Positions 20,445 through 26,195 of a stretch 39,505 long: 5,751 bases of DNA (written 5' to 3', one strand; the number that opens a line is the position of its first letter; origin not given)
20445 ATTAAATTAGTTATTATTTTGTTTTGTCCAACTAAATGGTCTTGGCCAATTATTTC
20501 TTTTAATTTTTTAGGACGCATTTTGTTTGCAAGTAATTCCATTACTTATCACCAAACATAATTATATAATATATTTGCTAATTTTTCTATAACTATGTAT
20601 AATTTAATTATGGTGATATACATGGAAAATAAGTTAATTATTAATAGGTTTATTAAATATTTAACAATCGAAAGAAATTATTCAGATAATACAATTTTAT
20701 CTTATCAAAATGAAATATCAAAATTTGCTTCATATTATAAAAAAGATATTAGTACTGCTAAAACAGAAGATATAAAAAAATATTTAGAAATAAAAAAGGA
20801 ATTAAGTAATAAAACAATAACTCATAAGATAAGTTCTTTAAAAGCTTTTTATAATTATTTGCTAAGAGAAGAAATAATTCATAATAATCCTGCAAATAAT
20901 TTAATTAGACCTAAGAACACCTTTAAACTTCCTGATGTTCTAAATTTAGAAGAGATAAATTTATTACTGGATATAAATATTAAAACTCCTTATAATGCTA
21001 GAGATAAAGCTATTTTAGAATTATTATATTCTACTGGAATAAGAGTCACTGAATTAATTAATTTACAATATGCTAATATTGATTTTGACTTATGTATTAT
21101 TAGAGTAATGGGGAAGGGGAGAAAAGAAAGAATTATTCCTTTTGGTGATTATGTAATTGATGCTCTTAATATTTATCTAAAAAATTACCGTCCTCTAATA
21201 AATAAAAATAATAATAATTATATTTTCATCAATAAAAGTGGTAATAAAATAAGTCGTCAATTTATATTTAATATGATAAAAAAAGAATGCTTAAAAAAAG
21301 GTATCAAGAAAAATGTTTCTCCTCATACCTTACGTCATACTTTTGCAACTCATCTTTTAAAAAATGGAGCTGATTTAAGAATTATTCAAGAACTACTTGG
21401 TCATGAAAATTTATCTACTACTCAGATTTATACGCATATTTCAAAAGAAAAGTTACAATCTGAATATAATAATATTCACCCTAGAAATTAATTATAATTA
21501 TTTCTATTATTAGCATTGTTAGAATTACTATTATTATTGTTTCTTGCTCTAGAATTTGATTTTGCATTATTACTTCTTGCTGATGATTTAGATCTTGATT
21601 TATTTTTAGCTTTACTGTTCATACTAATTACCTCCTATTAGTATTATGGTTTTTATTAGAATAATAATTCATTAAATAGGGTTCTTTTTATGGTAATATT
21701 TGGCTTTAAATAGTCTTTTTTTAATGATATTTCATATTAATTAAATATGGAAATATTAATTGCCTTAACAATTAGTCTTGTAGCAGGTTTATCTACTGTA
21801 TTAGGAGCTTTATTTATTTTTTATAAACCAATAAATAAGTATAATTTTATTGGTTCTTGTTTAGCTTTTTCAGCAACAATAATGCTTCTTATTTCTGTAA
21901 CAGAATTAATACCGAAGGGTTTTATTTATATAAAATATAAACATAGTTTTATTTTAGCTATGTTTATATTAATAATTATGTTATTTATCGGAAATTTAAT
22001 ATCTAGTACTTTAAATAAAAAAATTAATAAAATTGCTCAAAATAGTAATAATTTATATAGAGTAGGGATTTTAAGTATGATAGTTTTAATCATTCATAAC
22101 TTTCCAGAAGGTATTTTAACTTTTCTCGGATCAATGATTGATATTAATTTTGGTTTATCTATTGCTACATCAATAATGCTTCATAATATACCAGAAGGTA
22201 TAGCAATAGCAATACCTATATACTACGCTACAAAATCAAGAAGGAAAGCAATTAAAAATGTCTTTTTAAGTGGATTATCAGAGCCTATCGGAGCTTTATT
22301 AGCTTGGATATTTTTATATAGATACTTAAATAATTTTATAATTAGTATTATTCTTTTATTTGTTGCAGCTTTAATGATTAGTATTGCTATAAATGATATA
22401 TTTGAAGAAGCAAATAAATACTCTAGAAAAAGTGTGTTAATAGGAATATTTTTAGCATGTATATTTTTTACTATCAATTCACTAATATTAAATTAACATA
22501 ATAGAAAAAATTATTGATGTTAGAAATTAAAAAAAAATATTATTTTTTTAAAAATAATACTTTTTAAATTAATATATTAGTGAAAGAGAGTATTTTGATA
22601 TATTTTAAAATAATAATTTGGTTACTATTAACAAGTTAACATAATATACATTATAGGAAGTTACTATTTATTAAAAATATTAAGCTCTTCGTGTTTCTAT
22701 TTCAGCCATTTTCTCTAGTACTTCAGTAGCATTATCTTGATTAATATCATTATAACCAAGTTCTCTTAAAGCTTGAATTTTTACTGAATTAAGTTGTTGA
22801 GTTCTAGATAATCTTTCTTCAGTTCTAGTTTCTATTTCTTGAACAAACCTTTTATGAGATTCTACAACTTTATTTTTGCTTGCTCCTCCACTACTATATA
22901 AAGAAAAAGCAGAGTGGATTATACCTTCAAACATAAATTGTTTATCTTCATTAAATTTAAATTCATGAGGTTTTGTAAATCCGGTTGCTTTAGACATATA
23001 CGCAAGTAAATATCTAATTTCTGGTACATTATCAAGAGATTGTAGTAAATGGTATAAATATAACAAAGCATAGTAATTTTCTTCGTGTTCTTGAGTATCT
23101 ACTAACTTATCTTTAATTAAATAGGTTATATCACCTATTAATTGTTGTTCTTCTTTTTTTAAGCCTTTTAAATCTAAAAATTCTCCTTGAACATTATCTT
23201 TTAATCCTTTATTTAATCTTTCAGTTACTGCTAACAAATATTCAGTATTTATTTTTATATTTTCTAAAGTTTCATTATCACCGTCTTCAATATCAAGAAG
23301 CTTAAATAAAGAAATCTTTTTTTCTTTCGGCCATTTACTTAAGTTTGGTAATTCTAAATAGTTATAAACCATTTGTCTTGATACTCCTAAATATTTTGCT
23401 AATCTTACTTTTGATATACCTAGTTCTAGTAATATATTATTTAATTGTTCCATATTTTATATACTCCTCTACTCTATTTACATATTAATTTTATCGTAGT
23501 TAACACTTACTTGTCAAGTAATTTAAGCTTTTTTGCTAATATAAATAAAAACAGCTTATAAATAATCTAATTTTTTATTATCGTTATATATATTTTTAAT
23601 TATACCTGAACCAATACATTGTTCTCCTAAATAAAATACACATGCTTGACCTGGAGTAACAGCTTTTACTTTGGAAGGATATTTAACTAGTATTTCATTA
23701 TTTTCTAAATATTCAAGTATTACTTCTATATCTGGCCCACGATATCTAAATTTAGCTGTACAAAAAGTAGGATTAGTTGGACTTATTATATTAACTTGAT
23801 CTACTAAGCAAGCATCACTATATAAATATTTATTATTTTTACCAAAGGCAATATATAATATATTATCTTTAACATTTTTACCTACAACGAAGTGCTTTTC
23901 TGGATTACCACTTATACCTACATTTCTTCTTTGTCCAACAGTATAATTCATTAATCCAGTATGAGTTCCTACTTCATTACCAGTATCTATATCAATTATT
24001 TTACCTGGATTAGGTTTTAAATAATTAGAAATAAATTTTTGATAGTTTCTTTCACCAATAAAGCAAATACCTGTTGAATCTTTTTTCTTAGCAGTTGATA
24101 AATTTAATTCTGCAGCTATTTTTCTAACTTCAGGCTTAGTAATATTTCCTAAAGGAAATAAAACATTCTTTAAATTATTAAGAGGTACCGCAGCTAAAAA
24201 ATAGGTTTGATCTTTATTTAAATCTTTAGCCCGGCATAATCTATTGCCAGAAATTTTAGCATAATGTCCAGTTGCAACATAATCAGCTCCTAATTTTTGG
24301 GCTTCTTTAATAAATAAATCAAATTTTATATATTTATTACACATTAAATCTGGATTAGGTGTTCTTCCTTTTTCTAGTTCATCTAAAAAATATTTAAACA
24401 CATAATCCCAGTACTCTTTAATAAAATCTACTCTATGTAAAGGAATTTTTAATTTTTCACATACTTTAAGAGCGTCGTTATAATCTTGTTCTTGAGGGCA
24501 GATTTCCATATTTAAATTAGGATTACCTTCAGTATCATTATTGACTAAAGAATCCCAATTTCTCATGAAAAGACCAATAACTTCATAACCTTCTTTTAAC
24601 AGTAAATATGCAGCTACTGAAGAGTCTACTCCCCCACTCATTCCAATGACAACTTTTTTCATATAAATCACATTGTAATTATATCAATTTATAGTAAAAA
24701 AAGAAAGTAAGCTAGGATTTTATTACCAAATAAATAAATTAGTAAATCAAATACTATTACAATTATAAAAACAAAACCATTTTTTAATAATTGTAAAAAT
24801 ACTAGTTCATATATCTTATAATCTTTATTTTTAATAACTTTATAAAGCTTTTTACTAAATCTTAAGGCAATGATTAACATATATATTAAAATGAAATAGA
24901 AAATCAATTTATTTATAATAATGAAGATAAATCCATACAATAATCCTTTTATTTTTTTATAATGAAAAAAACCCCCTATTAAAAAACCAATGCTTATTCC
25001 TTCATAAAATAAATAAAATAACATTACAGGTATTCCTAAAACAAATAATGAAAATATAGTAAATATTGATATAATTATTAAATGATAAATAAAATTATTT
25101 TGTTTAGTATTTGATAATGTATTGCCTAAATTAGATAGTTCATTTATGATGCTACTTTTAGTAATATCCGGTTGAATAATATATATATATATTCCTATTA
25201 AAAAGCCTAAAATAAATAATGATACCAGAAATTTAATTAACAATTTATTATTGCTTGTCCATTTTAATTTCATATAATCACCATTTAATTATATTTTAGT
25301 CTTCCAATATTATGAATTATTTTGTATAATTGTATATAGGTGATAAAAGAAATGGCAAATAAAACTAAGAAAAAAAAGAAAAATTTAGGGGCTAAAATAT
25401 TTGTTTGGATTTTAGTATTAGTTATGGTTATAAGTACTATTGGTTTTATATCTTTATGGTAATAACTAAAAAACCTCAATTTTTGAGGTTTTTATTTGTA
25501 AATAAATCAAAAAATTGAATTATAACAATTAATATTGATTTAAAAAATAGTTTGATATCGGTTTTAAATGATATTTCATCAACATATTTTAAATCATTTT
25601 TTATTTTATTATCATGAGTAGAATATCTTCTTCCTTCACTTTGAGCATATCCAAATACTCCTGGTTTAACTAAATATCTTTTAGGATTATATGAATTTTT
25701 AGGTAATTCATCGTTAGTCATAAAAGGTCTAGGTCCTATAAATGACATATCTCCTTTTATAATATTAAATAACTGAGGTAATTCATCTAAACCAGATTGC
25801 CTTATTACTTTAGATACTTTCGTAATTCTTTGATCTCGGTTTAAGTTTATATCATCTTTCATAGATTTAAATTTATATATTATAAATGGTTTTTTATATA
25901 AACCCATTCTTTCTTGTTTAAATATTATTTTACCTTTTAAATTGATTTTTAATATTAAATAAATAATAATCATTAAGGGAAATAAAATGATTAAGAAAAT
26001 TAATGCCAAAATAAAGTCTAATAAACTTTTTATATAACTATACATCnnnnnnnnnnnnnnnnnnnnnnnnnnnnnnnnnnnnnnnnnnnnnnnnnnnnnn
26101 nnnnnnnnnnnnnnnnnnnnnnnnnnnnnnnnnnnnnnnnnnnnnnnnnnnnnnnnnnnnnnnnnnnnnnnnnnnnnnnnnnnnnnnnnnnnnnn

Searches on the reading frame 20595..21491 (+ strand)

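Call 46: search_protein_families(library=pfam, proteins=[window:20595-21491:+], max_evalue=0.00001)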
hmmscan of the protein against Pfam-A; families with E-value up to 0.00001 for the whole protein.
window:20595-21491:+ (298 aa): 4 families
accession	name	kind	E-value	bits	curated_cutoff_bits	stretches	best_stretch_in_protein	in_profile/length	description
PF00589.27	Phage_integrase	-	7.3e-50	169.5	27.1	1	115-285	2-171/172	Phage integrase family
PF02899.23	Phage_int_SAM_1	-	1.7e-15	57.5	22.3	1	16-92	1-82/83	Phage integrase, N-terminal SAM-like domain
PF13495.12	Phage_int_SAM_4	-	4.2e-10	40.3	27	1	16-94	2-83/85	Phage integrase, N-terminal SAM-like domain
PF13102.12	Phage_int_SAM_5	-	9e-06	26.4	22.3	0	42-99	33-92/98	Phage integrase SAM-like domain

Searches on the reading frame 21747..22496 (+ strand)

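Call 46: search_protein_families(library=pfam, proteins=[window:21747-22496:+], max_evalue=0.00001)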
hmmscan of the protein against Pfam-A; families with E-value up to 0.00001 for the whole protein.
window:21747-22496:+ (249 aa): 1 family
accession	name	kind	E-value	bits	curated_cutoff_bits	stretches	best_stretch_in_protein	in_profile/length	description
PF02535.28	Zip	-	5.5e-16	59.1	35.1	1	100-223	171-296/323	ZIP Zinc transporter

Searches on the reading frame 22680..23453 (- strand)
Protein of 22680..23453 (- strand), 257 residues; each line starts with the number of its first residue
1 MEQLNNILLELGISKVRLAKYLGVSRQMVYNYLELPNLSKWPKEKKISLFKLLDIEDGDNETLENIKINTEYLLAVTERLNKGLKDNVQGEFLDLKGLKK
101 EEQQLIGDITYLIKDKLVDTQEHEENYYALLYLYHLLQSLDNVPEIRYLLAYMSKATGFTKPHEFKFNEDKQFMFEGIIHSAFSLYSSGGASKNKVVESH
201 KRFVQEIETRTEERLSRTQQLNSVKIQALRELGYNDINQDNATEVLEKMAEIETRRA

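Call 47: search_protein_families(library=pfam, proteins=[window:22680-23453:-], max_evalue=0.00001)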
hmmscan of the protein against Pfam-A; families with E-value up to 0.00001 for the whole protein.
window:22680-23453:- (257 aa): 0 families

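Call 67: search_protein_families(library=pfam, proteins=[window:22680-23453:-], max_evalue=0.01)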
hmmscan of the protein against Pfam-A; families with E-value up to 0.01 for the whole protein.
window:22680-23453:- (257 aa): 3 families
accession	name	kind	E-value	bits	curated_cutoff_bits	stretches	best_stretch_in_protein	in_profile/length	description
PF02796.21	HTH_7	-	0.00074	20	23.8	0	8-33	17-42/45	Helix-turn-helix domain of resolvase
PF01381.28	HTH_3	-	0.0014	19.1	23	1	7-32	4-29/55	Helix-turn-helix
PF08279.18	HTH_11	-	0.0022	18.3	25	0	14-34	17-37/55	HTH domain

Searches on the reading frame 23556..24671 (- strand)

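Call 47: search_protein_families(library=pfam, proteins=[window:23556-24671:-], max_evalue=0.00001)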
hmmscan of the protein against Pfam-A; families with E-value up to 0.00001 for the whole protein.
window:23556-24671:- (371 aa): 4 families
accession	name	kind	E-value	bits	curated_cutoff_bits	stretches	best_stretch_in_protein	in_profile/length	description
PF03054.22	tRNA_Me_trans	-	6.1e-78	261.6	20.6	1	5-206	1-201/202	tRNA methyl transferase HUP domain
PF20259.3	tRNA_Me_trans_M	-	3.7e-21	74.9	27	1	211-275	1-65/66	tRNA methyl transferase PRC-barrel domain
PF20258.4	tRNA_Me_trans_C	-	8.5e-19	68.1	20.6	1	286-358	2-77/77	Aminomethyltransferase beta-barrel domain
PF02540.23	NAD_synthase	-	4.5e-09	36.2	21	1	4-90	18-87/242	NAD synthase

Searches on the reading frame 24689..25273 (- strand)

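Call 47: search_protein_families(library=pfam, proteins=[window:24689-25273:-], max_evalue=0.00001)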
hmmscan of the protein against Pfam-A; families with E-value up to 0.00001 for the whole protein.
window:24689-25273:- (194 aa): 1 family
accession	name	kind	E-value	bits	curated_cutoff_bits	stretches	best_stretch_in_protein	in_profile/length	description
PF01944.22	SpoIIM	-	1.5e-07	32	26.9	1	18-177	3-150/163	Stage II sporulation protein M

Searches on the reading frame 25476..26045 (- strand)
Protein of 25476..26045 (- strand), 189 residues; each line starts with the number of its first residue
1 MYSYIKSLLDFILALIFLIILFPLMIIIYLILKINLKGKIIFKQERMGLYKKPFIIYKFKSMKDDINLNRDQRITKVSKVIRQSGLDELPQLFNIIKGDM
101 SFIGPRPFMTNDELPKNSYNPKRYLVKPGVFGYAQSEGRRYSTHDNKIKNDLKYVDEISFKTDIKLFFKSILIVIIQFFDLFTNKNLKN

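Call 47: search_protein_families(library=pfam, proteins=[window:25476-26045:-], max_evalue=0.00001)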
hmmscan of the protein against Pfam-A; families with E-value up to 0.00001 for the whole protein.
window:25476-26045:- (189 aa): 1 family
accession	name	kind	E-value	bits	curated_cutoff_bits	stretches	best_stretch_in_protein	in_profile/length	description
PF02397.22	Bac_transf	-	4.7e-53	179.8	27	1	6-175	1-178/179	Bacterial sugar transferase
